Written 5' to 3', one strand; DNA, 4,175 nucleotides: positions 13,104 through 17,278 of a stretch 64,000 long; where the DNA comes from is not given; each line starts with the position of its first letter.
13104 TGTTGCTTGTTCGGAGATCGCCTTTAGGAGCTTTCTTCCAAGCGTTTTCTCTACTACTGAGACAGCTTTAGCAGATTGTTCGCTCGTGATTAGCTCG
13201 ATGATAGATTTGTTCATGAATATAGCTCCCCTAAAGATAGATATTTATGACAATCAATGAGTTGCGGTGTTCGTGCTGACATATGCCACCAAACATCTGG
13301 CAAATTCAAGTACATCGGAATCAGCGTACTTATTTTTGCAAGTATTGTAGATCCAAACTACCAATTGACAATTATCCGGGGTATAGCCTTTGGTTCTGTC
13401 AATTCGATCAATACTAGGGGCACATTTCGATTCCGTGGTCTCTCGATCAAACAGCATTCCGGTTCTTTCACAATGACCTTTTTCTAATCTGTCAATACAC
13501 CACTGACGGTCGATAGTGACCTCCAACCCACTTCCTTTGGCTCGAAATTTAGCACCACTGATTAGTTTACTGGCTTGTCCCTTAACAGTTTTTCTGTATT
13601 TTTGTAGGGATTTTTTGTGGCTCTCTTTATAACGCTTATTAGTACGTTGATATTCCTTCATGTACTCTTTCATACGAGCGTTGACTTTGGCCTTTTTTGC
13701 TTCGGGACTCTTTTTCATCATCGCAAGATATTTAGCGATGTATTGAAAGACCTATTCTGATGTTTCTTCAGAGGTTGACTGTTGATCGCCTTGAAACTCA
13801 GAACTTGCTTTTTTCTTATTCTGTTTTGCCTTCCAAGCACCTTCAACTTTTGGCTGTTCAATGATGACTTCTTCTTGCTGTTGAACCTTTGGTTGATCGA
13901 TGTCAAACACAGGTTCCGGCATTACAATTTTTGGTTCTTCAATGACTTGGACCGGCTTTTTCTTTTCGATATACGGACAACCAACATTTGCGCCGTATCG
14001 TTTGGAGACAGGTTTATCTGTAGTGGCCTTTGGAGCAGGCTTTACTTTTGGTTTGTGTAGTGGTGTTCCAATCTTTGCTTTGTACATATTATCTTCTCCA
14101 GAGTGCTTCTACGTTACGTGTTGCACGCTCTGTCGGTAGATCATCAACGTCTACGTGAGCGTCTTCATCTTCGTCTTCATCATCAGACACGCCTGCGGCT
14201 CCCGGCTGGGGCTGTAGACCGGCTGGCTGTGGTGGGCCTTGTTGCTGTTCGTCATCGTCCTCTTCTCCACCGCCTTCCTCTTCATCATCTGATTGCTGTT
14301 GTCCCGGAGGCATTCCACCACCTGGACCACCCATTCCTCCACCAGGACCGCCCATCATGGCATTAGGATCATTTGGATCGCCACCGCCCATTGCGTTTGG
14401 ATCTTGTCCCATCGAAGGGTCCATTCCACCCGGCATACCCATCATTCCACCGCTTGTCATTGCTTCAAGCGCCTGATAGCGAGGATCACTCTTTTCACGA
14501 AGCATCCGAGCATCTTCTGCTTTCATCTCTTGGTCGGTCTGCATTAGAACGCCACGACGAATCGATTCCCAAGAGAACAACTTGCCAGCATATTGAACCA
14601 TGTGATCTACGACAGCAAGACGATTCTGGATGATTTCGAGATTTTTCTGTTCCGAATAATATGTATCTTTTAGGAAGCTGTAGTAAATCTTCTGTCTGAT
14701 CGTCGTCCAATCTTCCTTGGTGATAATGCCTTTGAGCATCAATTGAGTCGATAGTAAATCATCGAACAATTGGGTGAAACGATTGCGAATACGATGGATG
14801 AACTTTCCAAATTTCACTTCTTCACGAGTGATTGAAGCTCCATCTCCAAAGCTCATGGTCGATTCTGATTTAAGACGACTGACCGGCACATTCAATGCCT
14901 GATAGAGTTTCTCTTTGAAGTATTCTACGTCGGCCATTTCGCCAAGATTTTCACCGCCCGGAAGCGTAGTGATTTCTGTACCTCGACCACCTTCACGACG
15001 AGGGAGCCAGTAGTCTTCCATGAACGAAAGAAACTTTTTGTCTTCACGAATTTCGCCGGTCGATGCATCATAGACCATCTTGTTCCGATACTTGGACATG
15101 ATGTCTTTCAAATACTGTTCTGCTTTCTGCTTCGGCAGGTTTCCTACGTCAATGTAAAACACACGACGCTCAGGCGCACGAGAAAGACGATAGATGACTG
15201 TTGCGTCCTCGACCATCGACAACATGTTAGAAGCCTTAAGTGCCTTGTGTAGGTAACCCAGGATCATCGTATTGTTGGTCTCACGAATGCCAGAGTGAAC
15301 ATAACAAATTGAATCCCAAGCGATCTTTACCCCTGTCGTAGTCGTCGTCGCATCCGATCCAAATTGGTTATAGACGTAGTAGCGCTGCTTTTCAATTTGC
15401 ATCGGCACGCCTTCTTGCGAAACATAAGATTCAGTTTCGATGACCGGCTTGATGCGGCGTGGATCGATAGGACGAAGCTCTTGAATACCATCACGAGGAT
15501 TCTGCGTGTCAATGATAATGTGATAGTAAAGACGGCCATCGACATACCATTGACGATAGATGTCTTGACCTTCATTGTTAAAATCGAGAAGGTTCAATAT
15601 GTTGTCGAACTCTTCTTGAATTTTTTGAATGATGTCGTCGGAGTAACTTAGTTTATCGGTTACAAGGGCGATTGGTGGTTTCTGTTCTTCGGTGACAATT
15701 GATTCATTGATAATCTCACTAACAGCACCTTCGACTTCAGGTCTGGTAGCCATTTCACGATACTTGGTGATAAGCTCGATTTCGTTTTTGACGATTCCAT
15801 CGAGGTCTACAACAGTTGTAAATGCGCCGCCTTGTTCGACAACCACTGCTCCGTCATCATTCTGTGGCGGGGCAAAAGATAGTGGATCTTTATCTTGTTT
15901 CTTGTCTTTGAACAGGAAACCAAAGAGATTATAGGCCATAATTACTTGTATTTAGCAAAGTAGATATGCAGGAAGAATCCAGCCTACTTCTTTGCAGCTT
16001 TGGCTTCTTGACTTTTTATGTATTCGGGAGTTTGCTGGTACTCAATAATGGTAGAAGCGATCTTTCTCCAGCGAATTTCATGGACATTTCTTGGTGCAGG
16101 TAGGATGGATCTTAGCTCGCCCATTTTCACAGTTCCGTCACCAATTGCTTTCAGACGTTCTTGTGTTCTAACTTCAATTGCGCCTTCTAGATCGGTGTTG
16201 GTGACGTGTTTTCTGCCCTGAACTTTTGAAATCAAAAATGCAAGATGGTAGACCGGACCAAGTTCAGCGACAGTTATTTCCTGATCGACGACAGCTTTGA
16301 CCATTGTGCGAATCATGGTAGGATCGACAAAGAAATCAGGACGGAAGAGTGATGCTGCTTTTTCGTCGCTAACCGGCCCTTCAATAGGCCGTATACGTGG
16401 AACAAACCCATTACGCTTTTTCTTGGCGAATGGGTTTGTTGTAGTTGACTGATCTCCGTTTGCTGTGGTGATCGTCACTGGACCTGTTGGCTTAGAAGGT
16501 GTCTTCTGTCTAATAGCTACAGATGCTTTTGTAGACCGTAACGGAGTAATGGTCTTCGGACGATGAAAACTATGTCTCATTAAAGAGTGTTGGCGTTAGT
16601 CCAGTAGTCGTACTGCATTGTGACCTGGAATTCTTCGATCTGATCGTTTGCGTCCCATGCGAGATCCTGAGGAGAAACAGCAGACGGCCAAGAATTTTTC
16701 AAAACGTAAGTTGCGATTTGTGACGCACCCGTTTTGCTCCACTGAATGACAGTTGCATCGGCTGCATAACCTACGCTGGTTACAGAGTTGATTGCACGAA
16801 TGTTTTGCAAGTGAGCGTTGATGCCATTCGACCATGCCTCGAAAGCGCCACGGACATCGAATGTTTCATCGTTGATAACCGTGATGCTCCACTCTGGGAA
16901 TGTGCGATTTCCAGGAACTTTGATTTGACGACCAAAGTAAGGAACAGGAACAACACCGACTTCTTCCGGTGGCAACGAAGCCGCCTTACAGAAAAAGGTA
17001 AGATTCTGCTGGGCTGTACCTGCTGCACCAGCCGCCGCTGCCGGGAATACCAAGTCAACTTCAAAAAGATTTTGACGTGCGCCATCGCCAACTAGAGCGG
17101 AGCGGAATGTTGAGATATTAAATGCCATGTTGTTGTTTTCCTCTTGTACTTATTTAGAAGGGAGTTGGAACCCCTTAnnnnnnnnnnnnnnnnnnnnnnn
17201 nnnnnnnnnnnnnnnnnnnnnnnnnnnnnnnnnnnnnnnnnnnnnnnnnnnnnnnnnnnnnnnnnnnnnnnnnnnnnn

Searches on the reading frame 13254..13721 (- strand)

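Call 24: search_protein_families(library=phrogs, proteins=[window:13254-13721:-], max_evalue=0.001)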
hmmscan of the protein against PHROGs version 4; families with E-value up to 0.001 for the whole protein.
window:13254-13721:- (155 aa): 5 families
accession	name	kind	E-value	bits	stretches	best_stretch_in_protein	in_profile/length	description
phrog_3322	-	DNA, RNA and nucleotide metabolism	2.7e-29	103.1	1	12-150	14-154/162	endonuclease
phrog_1035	-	DNA, RNA and nucleotide metabolism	1.5e-12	48.9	1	9-136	84-217/271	endonuclease VII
phrog_3118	-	DNA, RNA and nucleotide metabolism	2.7e-12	47.8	1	79-135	46-102/287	HNH endonuclease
phrog_3377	-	DNA, RNA and nucleotide metabolism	0.00013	22.9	1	102-128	66-92/196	HNH endonuclease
phrog_4592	-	moron, auxiliary metabolic gene and host takeover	0.00051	21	1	48-130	58-135/170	decoy of host sigma70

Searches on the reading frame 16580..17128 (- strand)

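Call 24: search_protein_families(library=phrogs, proteins=[window:16580-17128:-], max_evalue=0.001)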
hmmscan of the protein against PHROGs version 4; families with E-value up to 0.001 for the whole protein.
window:16580-17128:- (182 aa): 3 families
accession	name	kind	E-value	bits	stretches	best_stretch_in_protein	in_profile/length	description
phrog_45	-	tail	2.1e-55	189.3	1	1-177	74-253/350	tail tube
phrog_4542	-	tail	4.3e-08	33.8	1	40-178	44-180/214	tail tube protein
phrog_3629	-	tail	5.7e-06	26.7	1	33-179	66-207/313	tail tube protein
